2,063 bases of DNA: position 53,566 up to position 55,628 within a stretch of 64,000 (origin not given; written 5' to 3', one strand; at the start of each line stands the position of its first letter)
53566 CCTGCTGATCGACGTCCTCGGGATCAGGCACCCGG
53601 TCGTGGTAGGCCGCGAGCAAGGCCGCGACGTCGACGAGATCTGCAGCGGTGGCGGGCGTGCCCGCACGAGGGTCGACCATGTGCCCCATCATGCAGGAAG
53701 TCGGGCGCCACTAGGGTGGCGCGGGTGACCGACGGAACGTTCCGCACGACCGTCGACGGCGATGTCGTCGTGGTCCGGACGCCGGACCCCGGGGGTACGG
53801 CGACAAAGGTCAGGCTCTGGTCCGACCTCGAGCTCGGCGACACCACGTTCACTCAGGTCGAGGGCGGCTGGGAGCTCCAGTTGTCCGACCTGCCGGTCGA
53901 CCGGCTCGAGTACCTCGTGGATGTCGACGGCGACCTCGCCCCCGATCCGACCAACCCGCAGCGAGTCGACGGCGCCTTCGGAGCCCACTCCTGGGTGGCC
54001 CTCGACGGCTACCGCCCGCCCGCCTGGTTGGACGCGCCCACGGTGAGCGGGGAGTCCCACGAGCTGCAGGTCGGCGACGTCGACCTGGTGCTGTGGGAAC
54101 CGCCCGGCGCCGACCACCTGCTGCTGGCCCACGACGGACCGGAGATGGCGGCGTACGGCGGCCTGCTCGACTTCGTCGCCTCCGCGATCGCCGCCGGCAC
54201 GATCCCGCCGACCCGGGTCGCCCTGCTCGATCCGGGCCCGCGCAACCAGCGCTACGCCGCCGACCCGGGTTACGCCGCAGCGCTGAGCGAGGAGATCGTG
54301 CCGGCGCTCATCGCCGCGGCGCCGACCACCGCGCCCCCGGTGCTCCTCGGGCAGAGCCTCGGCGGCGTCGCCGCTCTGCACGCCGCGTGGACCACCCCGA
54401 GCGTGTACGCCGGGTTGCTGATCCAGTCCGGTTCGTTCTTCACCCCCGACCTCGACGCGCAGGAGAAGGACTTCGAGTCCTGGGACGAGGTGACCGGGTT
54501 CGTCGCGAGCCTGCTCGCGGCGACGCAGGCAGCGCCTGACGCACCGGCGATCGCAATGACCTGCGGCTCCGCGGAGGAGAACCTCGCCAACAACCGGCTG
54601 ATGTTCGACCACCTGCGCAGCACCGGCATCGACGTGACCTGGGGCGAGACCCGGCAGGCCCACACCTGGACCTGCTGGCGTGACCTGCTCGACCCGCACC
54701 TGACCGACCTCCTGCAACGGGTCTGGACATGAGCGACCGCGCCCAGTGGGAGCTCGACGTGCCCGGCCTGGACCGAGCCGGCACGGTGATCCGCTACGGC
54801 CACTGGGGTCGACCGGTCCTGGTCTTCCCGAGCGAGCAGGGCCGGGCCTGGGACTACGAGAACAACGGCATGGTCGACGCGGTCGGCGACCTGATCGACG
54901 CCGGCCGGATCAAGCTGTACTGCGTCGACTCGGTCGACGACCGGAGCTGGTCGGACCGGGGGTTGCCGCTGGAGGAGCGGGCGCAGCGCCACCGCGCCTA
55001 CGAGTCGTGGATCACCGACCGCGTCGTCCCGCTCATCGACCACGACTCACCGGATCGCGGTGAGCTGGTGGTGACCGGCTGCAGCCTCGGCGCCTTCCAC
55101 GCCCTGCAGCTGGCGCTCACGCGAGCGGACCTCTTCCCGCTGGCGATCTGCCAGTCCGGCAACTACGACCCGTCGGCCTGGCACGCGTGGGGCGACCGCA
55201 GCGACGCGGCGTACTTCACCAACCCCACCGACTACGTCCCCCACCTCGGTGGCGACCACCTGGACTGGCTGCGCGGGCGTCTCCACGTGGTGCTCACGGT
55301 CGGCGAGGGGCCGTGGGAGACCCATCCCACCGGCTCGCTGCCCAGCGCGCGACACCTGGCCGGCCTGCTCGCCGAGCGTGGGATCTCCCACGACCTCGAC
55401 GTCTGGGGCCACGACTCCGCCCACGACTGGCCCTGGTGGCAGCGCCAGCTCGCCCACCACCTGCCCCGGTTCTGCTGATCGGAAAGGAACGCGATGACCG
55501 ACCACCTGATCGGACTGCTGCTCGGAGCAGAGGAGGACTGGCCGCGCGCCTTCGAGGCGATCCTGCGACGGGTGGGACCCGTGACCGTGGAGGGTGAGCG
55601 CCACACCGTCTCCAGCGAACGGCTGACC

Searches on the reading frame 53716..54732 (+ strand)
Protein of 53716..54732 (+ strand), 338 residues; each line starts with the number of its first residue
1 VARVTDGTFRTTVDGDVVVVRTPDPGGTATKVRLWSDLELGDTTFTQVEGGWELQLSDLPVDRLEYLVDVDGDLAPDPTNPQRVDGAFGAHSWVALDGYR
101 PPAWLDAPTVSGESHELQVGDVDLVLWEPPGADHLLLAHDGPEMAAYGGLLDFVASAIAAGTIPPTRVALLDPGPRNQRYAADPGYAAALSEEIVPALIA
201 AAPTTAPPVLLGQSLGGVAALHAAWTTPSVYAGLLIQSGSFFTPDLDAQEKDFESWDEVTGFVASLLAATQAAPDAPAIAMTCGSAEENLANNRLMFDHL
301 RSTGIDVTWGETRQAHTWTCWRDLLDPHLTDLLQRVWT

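Call 12: search_protein_families(library=pfam, proteins=[window:53716-54732:+], max_evalue=0.001)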
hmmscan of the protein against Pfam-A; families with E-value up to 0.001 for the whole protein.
window:53716-54732:+ (338 aa): 1 family
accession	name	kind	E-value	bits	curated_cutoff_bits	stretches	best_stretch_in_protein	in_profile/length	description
PF00756.26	Esterase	-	2.8e-09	37.5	22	1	134-327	25-246/251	Putative esterase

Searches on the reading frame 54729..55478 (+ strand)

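Call 12: search_protein_families(library=pfam, proteins=[window:54729-55478:+], max_evalue=0.001)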
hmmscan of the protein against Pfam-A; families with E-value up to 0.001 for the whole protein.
window:54729-55478:+ (249 aa): 1 family
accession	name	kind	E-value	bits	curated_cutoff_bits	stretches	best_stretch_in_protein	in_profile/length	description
PF00756.26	Esterase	-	5.5e-17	62.8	22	1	51-247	45-250/251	Putative esterase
